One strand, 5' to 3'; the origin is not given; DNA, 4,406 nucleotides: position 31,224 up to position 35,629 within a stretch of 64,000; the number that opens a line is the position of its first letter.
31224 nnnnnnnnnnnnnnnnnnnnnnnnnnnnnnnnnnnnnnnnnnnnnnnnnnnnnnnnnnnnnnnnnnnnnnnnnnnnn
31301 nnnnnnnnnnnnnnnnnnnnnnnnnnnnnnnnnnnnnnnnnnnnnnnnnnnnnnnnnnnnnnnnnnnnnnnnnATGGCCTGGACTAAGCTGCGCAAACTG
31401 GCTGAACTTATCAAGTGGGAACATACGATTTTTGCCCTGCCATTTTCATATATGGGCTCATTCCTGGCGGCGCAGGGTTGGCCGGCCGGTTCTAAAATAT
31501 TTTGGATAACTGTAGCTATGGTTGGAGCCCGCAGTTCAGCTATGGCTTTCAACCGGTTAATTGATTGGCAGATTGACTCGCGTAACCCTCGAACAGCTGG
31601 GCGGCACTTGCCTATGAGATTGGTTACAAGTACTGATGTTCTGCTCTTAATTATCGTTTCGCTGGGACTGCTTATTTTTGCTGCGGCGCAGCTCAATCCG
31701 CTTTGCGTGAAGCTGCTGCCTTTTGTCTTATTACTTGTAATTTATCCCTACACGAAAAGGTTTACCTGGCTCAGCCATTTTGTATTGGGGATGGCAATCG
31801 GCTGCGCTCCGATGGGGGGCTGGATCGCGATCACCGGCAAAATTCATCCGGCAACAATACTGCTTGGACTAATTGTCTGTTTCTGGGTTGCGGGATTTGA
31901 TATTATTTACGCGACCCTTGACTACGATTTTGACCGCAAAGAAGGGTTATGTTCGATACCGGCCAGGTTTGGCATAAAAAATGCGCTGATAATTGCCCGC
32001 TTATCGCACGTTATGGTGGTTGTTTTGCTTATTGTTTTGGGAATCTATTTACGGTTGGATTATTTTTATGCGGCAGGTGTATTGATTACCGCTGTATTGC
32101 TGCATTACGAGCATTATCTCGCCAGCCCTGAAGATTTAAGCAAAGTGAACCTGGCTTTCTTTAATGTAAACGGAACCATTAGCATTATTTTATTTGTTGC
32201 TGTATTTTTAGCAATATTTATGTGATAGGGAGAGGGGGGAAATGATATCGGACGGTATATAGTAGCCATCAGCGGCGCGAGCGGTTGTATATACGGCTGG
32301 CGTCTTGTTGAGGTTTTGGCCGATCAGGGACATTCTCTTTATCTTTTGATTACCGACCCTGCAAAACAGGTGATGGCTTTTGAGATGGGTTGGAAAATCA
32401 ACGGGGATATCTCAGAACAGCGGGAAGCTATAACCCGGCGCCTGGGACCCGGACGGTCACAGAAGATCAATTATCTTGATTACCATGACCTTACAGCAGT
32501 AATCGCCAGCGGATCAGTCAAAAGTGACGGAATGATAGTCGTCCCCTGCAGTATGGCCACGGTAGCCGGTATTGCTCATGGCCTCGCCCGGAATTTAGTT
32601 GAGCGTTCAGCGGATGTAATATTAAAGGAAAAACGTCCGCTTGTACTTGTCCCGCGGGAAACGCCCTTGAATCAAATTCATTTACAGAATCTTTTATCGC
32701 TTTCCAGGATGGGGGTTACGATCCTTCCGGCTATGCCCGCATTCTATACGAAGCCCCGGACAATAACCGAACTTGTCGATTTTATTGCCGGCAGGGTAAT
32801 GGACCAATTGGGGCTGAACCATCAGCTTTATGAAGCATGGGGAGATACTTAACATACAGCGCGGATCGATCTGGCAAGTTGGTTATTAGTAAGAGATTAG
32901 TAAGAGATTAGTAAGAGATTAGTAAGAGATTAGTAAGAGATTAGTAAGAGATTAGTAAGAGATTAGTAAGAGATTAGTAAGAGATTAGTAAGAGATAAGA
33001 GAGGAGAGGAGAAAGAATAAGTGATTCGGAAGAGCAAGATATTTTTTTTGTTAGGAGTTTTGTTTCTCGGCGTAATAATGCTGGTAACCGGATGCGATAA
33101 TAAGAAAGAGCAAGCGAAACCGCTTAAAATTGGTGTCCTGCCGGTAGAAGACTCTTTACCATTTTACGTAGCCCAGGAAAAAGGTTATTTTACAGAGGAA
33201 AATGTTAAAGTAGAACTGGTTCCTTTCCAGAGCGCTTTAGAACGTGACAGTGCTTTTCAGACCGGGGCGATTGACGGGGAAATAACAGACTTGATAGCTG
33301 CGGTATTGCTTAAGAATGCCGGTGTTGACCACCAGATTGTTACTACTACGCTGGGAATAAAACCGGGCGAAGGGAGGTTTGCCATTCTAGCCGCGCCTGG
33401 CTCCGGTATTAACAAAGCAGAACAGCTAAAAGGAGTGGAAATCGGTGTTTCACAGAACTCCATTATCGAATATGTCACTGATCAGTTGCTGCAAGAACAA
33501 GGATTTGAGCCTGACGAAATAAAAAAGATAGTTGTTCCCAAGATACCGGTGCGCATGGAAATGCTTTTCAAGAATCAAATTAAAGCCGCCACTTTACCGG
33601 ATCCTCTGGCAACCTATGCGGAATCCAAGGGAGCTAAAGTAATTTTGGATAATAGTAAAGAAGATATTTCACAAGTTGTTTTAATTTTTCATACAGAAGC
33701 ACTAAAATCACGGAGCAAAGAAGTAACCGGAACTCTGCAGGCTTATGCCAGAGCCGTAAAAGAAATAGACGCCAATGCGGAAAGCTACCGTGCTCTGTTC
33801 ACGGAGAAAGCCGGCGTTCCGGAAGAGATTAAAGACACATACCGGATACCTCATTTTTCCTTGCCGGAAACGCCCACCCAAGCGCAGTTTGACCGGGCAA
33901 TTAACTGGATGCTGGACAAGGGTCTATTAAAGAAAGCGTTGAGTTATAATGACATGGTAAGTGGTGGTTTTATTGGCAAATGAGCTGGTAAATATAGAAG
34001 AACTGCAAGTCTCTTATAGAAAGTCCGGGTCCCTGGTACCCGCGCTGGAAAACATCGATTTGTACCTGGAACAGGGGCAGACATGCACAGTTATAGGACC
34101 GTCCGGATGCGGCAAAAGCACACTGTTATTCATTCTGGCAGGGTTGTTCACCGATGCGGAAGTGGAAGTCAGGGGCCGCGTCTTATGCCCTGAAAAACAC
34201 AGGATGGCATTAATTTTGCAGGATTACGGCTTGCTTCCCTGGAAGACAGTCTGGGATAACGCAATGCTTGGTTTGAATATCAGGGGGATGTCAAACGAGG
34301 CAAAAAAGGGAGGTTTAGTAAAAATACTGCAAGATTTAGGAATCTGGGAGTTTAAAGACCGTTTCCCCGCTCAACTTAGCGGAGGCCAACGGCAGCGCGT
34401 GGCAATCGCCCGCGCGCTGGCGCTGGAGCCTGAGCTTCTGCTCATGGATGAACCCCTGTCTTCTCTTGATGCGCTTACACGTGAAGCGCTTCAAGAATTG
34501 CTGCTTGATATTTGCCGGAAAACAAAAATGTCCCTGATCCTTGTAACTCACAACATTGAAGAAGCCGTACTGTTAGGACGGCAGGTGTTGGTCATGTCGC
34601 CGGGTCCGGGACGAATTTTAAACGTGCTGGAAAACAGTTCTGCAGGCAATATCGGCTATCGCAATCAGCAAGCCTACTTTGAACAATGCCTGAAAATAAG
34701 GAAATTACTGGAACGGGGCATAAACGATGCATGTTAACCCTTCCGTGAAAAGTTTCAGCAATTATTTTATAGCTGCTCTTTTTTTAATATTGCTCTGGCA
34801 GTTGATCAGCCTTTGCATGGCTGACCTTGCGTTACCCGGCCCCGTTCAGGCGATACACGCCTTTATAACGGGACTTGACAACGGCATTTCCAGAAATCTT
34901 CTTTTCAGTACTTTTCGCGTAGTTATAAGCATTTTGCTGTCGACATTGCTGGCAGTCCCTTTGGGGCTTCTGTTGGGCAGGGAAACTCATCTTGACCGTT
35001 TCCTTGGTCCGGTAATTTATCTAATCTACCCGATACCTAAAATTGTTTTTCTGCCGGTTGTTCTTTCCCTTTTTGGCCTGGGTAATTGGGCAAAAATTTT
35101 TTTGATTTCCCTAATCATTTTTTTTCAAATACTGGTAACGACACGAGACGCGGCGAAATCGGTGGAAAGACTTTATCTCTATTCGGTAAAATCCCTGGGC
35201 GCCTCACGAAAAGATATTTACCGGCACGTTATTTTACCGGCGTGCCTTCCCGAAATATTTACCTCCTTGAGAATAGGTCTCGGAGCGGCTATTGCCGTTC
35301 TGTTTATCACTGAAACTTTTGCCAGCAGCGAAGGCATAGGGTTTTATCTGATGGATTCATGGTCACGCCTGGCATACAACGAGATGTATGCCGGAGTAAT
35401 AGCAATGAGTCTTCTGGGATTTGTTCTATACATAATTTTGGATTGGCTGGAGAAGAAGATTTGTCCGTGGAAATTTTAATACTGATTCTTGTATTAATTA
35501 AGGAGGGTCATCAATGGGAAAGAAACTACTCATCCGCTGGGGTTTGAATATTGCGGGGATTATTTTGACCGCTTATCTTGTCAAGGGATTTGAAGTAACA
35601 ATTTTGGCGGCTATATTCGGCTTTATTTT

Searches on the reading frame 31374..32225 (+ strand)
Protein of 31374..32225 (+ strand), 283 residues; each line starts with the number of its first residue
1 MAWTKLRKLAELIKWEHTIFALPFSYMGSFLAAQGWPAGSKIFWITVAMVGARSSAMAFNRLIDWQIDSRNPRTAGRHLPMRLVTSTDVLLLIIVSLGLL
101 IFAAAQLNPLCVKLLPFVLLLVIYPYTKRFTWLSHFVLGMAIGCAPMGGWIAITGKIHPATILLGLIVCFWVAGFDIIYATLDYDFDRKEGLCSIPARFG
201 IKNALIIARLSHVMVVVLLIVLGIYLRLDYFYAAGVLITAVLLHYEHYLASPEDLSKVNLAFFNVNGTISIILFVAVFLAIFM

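Call 81: search_protein_families(library=pfam, proteins=[window:31374-32225:+], max_evalue=0.00001)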
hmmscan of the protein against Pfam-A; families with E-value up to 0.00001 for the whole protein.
window:31374-32225:+ (283 aa): 1 family
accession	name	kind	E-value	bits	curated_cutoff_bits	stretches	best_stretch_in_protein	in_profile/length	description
PF01040.23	UbiA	-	8.8e-53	179.6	34.2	1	21-265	1-247/250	UbiA prenyltransferase family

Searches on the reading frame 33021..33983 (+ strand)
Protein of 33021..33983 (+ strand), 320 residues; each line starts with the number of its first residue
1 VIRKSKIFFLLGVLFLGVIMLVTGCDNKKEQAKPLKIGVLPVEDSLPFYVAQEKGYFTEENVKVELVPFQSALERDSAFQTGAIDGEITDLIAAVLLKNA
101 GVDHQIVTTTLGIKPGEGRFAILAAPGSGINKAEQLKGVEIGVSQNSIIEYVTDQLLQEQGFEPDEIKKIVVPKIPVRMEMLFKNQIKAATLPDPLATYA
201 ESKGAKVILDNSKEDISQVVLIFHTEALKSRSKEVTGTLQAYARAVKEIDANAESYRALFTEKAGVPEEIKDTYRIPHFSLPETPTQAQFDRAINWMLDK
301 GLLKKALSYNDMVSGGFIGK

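Call 81: search_protein_families(library=pfam, proteins=[window:33021-33983:+], max_evalue=0.00001)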
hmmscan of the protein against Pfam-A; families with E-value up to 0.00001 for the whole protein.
window:33021-33983:+ (320 aa): 3 families
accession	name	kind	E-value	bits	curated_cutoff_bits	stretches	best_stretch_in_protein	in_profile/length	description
PF09084.16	NMT1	-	5.7e-17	62.8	20.5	1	45-250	4-210/216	NMT1/THI5 like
PF13379.11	NMT1_2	-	3.7e-16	60.1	24.7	1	29-254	2-242/252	NMT1-like family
PF03180.19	Lipoprotein_9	-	5e-10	39.4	27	1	35-198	1-160/236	NlpA lipoprotein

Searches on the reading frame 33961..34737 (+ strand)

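Call 81: search_protein_families(library=pfam, proteins=[window:33961-34737:+], max_evalue=0.00001)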
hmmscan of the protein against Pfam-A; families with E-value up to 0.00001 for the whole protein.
window:33961-34737:+ (258 aa): 2 families
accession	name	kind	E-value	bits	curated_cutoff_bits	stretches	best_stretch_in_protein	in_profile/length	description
PF00005.33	ABC_tran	-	2.5e-29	103.1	25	1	29-166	1-136/137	ABC transporter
PF13304.12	AAA_21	-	1.1e-07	32.7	27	0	138-200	237-301/304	AAA domain, putative AbiEii toxin, Type IV TA system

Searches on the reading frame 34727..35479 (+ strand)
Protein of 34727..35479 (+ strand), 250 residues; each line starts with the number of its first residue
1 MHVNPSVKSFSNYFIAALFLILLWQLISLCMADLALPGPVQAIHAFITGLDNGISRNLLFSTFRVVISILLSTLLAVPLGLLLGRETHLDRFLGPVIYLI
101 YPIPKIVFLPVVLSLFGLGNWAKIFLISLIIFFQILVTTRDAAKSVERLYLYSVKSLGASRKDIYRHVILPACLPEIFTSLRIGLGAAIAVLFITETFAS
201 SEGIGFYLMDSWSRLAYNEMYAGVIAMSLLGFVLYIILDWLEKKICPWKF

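Call 81: search_protein_families(library=pfam, proteins=[window:34727-35479:+], max_evalue=0.00001)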
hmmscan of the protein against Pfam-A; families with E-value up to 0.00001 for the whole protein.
window:34727-35479:+ (250 aa): 1 family
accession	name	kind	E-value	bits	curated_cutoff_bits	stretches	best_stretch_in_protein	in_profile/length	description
PF00528.27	BPD_transp_1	-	6.1e-30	104.8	26.4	1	76-245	1-182/184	Binding-protein-dependent transport system inner membrane component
